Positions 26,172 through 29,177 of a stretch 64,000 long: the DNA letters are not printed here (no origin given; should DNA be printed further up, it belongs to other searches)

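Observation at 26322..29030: Unusual single-polypeptide transmembrane electron-transfer chain: FAD oxidoreductase - Rieske - His-rich TM domain - DM13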

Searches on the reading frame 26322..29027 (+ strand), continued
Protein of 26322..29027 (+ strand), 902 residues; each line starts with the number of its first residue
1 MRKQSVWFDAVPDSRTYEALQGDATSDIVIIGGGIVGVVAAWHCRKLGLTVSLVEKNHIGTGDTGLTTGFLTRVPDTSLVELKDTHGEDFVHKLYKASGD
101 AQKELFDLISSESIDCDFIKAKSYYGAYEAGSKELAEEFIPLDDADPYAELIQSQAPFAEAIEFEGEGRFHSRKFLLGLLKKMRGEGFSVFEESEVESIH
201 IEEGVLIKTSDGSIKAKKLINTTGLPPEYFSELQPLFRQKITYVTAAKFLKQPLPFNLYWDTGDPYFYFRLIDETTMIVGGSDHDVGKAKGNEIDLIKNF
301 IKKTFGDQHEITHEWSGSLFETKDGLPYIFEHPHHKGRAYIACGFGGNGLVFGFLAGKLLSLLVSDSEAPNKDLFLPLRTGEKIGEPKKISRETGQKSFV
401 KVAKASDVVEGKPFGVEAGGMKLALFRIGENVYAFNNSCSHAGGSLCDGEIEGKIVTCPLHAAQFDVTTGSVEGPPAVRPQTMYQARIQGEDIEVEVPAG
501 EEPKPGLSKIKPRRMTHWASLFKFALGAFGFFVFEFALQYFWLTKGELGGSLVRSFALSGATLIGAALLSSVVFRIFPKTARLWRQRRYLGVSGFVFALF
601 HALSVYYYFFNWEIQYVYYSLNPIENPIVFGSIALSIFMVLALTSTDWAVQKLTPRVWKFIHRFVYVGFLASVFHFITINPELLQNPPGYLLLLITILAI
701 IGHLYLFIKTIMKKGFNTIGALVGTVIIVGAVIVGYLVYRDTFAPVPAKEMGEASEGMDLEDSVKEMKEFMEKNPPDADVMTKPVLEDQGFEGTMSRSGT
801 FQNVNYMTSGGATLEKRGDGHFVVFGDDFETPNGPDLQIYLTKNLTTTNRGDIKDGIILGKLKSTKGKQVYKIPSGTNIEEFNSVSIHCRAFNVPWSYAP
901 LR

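Call 24: find_encoding_contigs(protein=P0016, flank=5000, max_places=2)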
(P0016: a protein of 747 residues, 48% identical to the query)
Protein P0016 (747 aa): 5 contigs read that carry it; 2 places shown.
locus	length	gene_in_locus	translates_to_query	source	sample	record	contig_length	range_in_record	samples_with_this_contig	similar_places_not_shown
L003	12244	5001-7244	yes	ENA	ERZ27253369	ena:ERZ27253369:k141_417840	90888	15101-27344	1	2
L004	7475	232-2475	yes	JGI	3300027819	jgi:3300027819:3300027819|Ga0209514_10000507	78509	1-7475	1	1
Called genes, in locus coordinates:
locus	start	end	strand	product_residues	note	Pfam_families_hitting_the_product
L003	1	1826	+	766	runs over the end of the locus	PF09134:Invasin_D3 (faint)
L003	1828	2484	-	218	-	-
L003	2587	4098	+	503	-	PF21216:PepQ_N (weak), PF00557:Peptidase_M24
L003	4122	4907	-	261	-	PF01209:Ubie_methyltran, PF05175:MTS (weak), PF13489:Methyltransf_23, PF13847:Methyltransf_31, PF08241:Methyltransf_11, PF08242:Methyltransf_12, PF13649:Methyltransf_25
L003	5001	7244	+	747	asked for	PF01266:DAO, PF03486:HI0933_like (faint), PF07992:Pyr_redox_2 (weak), PF13450:NAD_binding_8 (weak), PF00355:Rieske, PF13806:Rieske_2, PF01794:Ferric_reduct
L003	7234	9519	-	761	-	PF00403:HMA, PF00122:E1-E2_ATPase, PF00702:Hydrolase, PF08282:Hydrolase_3 (weak)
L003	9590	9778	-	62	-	PF00403:HMA (weak)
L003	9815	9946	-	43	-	-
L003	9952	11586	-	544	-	PF00403:HMA, PF13386:DsbD_2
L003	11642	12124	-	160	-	-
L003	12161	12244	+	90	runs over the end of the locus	PF02583:Trns_repr_metal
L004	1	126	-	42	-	?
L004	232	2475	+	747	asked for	PF01266:DAO, PF03486:HI0933_like (faint), PF07992:Pyr_redox_2 (weak), PF13450:NAD_binding_8 (weak), PF00355:Rieske, PF13806:Rieske_2, PF01794:Ferric_reduct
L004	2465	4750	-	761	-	PF00403:HMA, PF00122:E1-E2_ATPase, PF00702:Hydrolase, PF08282:Hydrolase_3 (weak)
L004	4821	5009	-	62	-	PF00403:HMA (weak)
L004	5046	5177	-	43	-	-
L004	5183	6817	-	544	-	PF00403:HMA, PF13386:DsbD_2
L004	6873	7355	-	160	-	-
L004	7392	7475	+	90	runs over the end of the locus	PF02583:Trns_repr_metal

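Call 25: find_encoding_contigs(protein=P0049, flank=5000, max_places=2)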
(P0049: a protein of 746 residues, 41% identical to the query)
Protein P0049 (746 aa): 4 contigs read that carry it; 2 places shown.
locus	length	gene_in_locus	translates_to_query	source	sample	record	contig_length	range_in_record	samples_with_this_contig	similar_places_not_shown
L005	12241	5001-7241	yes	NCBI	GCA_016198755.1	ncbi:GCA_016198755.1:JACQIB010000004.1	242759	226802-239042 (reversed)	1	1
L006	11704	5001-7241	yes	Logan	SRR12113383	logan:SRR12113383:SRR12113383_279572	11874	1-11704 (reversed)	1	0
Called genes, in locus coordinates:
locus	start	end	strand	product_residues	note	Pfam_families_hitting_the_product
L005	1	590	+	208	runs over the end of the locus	-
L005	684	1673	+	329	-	-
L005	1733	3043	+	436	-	-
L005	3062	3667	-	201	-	-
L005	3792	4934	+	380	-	PF21827:New_glue (weak), PF04473:DUF553 (faint)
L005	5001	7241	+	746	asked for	PF00890:FAD_binding_2, PF01266:DAO, PF07992:Pyr_redox_2 (weak), PF13450:NAD_binding_8, PF00355:Rieske, PF13806:Rieske_2, PF22543:Rieske_4, PF01794:Ferric_reduct, +4 more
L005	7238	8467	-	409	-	PF00390:malic, PF03949:Malic_M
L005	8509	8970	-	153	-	PF00254:FKBP_C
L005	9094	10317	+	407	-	PF08421:Methyltransf_13, PF13489:Methyltransf_23, PF08484:Methyltransf_14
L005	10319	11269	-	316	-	PF00535:Glycos_transf_2, PF13641:Glyco_tranf_2_3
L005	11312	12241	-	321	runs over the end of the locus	PF01073:3Beta_HSD, PF01370:Epimerase, PF02719:Polysacc_synt_2, PF04321:RmlD_sub_bind, PF07993:NAD_binding_4, PF13460:NAD_binding_10, PF16363:GDP_Man_Dehyd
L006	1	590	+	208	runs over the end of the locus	-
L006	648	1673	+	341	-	-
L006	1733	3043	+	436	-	-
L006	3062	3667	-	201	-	-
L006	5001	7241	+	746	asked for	PF00890:FAD_binding_2, PF01266:DAO, PF07992:Pyr_redox_2 (weak), PF13450:NAD_binding_8, PF00355:Rieske, PF13806:Rieske_2, PF22543:Rieske_4, PF01794:Ferric_reduct, +4 more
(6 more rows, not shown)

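Call 29: search_protein_representatives(protein=window:26322-29027:+)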
Query: 902 residues. Proteins with E-value up to 0.001 (for the whole library): 18100; up to 1e-10: 4063; up to 1e-30: 559. The best 150 are listed.
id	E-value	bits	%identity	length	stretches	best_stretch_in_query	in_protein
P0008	1.1e-263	893.7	48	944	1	2-901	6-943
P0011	3.0e-246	836.1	45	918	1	4-901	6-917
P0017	1.5e-223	761.0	49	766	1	5-739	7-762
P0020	1.2e-219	748.1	48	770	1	4-739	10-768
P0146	8.1e-208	708.9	41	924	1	5-901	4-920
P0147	2.5e-200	684.1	44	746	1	3-739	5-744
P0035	5.4e-197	673.1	45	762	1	5-741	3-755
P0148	1.3e-193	661.9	43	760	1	5-738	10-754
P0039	1.7e-187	641.7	43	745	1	1-731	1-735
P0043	1.0e-181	622.6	41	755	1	5-733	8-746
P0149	2.8e-176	604.5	42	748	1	5-739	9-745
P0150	3.1e-176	604.4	42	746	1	15-734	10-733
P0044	7.0e-176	603.2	41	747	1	3-734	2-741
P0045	5.5e-174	596.9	44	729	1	26-738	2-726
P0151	1.4e-164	565.8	42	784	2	9-500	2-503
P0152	5.5e-146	504.3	43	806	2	1-497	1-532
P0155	1.7e-119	416.7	54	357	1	392-743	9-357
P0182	1.7e-67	244.6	49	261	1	507-745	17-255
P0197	4.5e-53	196.8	65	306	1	755-901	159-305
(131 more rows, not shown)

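Call 54: find_related_loci(query=A1, collection=genome_contigs, flank=8000)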
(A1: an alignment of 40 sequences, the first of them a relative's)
Query A1 (902 aa) in genome_contigs; peptide patterns used: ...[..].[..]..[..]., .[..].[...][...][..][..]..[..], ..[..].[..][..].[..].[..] (x = any residue, [..] = any of these).
356 stretches matched a pattern; 291 encode a relative of the query (tblastn E <= 1e-3); the best 80 are kept; 78 distinct loci.
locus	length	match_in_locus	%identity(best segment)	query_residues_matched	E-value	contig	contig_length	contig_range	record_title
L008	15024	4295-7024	49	1-902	0e+0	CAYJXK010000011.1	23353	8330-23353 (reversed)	MAG TPA_asm: uncultured Gammaproteobacteria bacterium isolate ERP125453_co1_500 genome assembly, contig: NODE_2009_lengt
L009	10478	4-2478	46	82-902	0e+0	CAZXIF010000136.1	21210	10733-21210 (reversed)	MAG TPA_asm: uncultured Gammaproteobacteria bacterium isolate binchicken_co203_499 genome assembly, contig: k141_4138219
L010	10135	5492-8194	46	2-902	0e+0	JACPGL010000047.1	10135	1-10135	MAG: Candidatus Kerfeldbacteria bacterium isolate NC_groundwater_386_Ag_B-0.1um_51_13 GD18-4_B1_scaffold_1238789, whole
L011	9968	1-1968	52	273-902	0e+0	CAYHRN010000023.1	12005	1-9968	MAG TPA_asm: uncultured Gammaproteobacteria bacterium isolate ERP119705_co15_249 genome assembly, contig: NODE_6196_leng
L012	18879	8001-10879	48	1-902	0e+0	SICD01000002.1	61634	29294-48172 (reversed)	MAG: Candidatus Magasanikbacteria bacterium isolate Baikal-deep-G194 BACOMB-C1760, whole genome shotgun sequence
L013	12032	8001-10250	45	1-738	0e+0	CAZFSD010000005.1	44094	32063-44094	MAG TPA_asm: uncultured Candidatus Peribacteria bacterium isolate SRP192515_co2_37 genome assembly, contig: NODE_537_len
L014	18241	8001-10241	44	5-745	0e+0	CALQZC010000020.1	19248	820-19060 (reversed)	MAG: Candidatus Peribacteria bacterium isolate MaH-04nov19-100 genome assembly, contig: MaH-04nov19-C7207, whole genome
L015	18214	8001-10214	43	5-740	0e+0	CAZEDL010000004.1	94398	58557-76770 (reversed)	MAG TPA_asm: uncultured Gammaproteobacteria bacterium isolate SRP342105_co1_41 genome assembly, contig: NODE_271_length_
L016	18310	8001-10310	44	4-756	0e+0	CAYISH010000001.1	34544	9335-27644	MAG TPA_asm: uncultured Candidatus Saccharibacteria bacterium isolate ERP119705_co6_1025 genome assembly, contig: NODE_1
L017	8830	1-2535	48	57-901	0e+0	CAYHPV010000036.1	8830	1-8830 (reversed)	MAG TPA_asm: uncultured Candidatus Peribacteria bacterium isolate ERP119705_co15_16 genome assembly, contig: NODE_9630_l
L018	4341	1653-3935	43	5-739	0e+0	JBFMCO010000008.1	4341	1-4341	MAG: Candidatus Micrarchaeota archaeon isolate MAG195 MAG195_8, whole genome shotgun sequence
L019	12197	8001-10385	43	2-776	0e+0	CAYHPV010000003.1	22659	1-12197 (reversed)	MAG TPA_asm: uncultured Candidatus Peribacteria bacterium isolate ERP119705_co15_16 genome assembly, contig: NODE_2055_l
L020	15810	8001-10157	42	5-718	2e-177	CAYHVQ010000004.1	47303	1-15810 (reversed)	MAG TPA_asm: uncultured Gammaproteobacteria bacterium isolate ERP119705_co15_630 genome assembly, contig: NODE_490_lengt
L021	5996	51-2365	47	188-902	2e-165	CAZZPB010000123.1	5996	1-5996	MAG TPA_asm: uncultured Candidatus Peribacteria bacterium isolate binchicken_co203_456 genome assembly, contig: k141_333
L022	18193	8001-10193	41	11-739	3e-169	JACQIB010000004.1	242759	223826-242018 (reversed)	MAG: Candidatus Aenigmatarchaeota archaeon isolate NC_groundwater_1114_Ag_S-0.1um_40_325 S_p1_S3_coassembly_k141_1520656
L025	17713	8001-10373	39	5-745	3e-167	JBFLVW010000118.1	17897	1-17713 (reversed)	MAG: Candidatus Micrarchaeota archaeon isolate MAG016 MAG016_118, whole genome shotgun sequence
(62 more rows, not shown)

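Call 64: find_encoding_contigs(protein=P0001, flank=3000, max_places=2)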
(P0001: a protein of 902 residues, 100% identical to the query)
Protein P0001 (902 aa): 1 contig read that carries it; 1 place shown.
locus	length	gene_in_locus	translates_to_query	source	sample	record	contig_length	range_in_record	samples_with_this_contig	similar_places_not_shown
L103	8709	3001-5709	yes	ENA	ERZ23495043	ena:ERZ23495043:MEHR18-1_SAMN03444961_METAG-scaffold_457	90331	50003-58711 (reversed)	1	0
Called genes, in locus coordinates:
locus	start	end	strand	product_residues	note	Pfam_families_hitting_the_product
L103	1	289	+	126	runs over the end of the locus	PF01381:HTH_3 (weak)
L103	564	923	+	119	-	PF00156:Pribosyltran (faint)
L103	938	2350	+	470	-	PF00478:IMPDH, PF00571:CBS, PF03060:NMO (weak), PF00977:His_biosynth (faint)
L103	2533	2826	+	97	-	-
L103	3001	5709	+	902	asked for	PF01266:DAO, PF07992:Pyr_redox_2 (faint), PF13450:NAD_binding_8 (faint), PF00355:Rieske, PF13806:Rieske_2, PF01794:Ferric_reduct, PF10517:DM13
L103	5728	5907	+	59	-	-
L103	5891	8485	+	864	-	-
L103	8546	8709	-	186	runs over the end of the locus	-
